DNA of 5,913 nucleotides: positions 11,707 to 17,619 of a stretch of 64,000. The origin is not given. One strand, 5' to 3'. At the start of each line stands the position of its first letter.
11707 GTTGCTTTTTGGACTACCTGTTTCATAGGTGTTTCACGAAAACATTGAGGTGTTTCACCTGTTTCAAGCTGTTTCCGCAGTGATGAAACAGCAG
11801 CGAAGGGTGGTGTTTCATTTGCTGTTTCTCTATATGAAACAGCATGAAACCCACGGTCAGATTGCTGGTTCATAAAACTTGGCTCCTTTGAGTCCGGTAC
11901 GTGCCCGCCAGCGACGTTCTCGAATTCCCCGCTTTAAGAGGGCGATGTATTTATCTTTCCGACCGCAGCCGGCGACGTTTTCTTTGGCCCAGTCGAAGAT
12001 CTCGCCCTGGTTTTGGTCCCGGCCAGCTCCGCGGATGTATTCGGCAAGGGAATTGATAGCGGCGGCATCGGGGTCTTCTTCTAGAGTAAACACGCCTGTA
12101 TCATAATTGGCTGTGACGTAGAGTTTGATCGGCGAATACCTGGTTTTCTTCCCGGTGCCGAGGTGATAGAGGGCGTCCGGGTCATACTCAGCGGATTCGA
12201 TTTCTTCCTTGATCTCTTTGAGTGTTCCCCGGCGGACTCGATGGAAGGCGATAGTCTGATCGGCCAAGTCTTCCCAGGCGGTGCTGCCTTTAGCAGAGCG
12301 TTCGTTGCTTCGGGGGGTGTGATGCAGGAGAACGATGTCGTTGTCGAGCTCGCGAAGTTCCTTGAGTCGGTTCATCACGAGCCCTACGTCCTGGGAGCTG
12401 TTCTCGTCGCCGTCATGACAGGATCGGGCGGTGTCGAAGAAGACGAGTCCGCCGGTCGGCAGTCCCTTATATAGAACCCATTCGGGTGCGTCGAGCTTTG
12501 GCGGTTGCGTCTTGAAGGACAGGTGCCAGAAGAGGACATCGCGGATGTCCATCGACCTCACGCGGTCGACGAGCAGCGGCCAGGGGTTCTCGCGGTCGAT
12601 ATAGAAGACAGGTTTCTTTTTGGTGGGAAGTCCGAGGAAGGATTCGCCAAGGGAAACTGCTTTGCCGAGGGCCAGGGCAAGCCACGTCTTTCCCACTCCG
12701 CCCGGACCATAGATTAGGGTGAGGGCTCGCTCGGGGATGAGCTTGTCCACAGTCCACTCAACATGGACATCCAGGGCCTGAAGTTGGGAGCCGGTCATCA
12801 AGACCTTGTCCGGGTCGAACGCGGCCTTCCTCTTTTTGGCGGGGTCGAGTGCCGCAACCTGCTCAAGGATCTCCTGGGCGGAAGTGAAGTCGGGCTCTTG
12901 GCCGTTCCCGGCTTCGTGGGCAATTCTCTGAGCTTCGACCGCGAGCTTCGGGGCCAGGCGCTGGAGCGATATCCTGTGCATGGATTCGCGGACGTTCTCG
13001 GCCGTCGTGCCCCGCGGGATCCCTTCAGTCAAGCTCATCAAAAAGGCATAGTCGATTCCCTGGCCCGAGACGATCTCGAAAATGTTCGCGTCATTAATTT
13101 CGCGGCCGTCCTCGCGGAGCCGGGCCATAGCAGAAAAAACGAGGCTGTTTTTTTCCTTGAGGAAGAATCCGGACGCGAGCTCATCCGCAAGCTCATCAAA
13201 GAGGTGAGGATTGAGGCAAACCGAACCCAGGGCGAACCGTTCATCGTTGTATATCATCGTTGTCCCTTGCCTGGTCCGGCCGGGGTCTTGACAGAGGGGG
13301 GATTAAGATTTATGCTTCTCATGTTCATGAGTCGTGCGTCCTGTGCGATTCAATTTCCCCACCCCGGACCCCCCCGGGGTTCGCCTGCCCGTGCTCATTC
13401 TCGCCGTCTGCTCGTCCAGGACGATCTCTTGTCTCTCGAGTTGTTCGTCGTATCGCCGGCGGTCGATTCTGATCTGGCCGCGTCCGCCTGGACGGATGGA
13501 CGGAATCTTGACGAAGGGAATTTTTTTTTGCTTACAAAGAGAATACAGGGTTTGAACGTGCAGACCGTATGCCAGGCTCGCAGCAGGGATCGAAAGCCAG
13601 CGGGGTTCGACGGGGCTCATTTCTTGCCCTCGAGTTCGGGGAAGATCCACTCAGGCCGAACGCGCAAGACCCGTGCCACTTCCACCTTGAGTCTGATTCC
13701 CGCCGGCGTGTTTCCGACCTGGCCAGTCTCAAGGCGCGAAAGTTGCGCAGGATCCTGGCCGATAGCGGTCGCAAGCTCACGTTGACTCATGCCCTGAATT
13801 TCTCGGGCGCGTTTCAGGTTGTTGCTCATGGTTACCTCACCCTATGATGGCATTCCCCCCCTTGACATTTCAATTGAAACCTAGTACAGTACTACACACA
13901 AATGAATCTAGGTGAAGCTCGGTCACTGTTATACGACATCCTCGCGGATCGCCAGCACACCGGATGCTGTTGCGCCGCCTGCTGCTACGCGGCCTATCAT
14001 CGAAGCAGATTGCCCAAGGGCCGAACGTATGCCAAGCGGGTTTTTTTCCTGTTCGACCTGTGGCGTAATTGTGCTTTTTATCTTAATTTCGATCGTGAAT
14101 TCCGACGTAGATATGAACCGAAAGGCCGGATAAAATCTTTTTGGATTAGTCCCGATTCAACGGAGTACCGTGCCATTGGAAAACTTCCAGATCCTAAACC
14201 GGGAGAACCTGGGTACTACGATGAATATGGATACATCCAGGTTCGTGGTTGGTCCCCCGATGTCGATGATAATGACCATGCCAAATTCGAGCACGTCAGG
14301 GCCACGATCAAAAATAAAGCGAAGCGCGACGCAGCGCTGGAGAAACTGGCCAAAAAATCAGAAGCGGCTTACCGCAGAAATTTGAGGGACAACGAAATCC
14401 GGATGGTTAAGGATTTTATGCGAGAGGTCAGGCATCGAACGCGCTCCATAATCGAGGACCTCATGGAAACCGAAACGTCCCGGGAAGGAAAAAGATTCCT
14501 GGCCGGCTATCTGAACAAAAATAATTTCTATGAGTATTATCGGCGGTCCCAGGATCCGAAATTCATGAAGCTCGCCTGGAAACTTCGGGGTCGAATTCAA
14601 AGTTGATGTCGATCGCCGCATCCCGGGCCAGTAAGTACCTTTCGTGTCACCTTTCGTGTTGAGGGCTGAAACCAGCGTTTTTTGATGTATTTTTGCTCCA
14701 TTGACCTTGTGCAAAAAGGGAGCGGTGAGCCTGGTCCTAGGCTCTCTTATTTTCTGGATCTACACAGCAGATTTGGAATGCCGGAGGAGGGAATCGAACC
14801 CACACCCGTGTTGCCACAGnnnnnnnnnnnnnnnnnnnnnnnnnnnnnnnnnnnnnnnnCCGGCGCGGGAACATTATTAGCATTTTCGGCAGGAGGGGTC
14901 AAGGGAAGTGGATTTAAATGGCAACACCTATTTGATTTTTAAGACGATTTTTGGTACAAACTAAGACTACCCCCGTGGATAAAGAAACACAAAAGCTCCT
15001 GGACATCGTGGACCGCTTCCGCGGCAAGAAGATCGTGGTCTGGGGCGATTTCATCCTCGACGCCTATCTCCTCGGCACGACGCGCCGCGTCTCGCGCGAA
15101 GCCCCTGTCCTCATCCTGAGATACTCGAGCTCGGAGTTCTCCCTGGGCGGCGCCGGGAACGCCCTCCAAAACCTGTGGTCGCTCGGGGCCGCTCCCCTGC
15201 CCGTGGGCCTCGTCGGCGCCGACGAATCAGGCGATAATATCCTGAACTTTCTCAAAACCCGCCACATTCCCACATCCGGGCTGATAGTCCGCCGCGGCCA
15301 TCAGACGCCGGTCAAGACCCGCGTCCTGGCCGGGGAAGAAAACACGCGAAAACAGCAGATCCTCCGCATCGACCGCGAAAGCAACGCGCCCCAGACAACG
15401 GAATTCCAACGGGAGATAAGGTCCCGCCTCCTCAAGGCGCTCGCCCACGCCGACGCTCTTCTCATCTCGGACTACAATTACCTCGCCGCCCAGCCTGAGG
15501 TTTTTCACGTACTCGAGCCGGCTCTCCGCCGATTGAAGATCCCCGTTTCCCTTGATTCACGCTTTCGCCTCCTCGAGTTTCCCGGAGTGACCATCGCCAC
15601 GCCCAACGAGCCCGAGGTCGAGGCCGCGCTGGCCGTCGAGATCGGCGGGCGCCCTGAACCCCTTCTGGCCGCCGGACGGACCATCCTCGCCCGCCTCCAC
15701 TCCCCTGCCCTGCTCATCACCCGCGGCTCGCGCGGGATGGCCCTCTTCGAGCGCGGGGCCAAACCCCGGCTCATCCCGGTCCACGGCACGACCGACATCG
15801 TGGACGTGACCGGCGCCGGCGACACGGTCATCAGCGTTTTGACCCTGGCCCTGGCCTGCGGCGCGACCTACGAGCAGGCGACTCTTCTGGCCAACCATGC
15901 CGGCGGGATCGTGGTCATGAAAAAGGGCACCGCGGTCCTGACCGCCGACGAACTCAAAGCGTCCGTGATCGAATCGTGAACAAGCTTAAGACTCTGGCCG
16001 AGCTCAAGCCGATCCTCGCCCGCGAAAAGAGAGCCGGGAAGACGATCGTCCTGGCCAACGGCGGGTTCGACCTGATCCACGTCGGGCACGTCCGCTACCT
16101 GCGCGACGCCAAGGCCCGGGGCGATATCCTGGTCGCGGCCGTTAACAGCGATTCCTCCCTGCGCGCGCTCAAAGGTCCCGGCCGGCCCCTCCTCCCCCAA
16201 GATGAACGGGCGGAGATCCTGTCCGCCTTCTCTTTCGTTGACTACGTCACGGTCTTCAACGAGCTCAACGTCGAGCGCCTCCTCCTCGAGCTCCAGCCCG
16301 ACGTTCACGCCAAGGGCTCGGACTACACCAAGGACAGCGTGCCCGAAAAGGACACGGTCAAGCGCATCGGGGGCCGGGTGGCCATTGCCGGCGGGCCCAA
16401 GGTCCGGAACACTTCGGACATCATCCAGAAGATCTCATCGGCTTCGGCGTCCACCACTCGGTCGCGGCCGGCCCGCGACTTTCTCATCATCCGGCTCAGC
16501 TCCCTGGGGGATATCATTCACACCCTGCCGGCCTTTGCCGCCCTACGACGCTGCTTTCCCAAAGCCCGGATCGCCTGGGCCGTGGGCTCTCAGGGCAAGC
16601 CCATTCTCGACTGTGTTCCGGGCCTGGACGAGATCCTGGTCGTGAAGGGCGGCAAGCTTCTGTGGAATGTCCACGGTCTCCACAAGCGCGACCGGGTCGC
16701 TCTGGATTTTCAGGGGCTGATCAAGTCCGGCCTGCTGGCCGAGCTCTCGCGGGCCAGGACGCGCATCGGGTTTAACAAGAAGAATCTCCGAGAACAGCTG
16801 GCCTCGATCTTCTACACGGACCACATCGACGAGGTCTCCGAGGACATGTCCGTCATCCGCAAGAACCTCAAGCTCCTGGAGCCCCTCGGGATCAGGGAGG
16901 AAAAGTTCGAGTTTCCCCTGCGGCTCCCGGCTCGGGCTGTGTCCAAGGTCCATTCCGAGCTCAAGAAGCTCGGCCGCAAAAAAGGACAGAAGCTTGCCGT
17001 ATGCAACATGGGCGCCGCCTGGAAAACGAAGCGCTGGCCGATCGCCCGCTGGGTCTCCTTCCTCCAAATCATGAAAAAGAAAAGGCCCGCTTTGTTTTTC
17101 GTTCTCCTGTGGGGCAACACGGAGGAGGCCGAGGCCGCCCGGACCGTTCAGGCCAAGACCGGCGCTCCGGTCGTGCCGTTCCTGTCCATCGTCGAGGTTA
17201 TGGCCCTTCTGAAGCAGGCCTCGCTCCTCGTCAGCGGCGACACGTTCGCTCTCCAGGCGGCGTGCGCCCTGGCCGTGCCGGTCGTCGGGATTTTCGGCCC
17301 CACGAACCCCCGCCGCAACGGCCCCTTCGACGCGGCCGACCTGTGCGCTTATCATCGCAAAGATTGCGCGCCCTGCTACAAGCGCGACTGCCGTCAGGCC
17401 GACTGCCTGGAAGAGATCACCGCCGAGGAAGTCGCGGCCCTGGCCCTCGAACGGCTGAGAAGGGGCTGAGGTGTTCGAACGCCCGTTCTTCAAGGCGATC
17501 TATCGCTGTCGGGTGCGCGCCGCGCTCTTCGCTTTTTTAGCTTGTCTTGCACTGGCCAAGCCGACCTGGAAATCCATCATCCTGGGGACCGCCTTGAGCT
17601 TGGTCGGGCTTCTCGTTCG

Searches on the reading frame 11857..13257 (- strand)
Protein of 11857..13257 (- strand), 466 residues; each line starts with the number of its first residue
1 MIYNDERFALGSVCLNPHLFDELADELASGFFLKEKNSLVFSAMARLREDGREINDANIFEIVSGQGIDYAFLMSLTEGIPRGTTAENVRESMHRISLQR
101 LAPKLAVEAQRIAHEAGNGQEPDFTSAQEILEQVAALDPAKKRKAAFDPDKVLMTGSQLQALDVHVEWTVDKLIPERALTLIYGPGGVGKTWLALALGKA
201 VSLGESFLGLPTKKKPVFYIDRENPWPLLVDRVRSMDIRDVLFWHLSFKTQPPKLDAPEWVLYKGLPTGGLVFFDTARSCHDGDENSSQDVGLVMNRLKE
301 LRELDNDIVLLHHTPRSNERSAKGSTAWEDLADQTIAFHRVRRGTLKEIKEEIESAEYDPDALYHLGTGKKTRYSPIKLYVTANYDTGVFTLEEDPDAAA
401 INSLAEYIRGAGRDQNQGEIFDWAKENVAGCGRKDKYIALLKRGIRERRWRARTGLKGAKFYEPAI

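Call 52: search_protein_families(library=pfam, proteins=[window:11857-13257:-], max_evalue=0.0001)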
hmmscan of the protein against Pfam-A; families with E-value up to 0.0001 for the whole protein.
window:11857-13257:- (466 aa): 2 families
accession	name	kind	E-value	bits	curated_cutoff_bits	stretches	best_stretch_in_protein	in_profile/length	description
PF13481.12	AAA_25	-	7.4e-23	81.6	27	1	159-317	15-193/195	AAA domain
PF00772.26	DnaB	-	2.8e-07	31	23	1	5-81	8-89/103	DnaB-like helicase N terminal domain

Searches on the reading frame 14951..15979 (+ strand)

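Call 52: search_protein_families(library=pfam, proteins=[window:14951-15979:+], max_evalue=0.0001)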
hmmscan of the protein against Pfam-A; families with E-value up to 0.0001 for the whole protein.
window:14951-15979:+ (342 aa): 1 family
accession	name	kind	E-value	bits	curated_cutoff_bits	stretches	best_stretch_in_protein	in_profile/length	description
PF00294.29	PfkB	-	2e-37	129.6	25.8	1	26-328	2-296/302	pfkB family carbohydrate kinase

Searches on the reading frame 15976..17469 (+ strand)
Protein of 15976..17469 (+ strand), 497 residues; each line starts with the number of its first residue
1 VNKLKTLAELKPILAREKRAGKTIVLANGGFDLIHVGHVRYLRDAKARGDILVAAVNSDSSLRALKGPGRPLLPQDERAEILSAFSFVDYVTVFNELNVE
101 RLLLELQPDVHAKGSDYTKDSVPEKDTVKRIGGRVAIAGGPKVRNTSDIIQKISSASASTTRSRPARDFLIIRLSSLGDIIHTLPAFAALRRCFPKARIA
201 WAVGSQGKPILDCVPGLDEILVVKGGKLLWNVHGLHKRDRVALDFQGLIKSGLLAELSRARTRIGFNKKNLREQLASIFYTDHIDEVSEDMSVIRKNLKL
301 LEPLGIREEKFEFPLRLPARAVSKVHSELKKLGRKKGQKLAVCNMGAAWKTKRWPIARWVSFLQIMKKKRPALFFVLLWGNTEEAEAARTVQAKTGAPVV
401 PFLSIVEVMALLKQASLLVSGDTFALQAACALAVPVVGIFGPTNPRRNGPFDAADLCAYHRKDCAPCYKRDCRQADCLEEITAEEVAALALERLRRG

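Call 52: search_protein_families(library=pfam, proteins=[window:15976-17469:+], max_evalue=0.0001)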
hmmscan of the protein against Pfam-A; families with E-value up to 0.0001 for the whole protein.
window:15976-17469:+ (497 aa): 2 families
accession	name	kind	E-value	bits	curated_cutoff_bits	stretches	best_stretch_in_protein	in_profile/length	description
PF01075.23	Glyco_transf_9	-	1.8e-29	103.2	22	1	241-474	15-243/247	Glycosyltransferase family 9 (heptosyltransferase)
PF01467.32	CTP_transf_like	-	2.1e-15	57.6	21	1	26-140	1-110/133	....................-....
